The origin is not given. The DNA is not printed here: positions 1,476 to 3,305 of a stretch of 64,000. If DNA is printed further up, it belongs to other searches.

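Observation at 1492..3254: Single-gene KAP P-loop NTPase islet bracketed by imperfect direct repeats of about 80 nt that duplicate the 3' end of the M23 peptidase gene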

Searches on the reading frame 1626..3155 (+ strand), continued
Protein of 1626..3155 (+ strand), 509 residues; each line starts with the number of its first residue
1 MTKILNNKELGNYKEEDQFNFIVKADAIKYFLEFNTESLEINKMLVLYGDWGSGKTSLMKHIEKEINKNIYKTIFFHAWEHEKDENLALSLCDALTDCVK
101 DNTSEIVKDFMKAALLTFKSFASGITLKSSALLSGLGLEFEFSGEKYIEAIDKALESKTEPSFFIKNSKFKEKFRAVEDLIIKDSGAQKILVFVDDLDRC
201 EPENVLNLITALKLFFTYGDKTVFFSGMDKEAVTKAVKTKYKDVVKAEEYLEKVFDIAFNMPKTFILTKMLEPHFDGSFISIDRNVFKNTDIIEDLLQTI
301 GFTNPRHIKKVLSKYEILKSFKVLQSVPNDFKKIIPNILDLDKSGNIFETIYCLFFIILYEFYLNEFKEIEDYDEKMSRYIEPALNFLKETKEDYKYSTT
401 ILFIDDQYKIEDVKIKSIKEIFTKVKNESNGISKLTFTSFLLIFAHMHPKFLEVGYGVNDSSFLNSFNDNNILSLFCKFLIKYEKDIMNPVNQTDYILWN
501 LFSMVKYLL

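Call 95: find_related_loci(query=A2, collection=viral_contigs, flank=5000)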
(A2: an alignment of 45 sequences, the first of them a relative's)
Query A2 (509 aa) in viral_contigs; peptide patterns used: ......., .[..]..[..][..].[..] (x = any residue, [..] = any of these).
42 stretches matched a pattern; 1 encode a relative of the query (tblastn E <= 1e-3); 1 distinct loci.
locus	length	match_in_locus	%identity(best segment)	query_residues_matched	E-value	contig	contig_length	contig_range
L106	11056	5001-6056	38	1-362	2e-64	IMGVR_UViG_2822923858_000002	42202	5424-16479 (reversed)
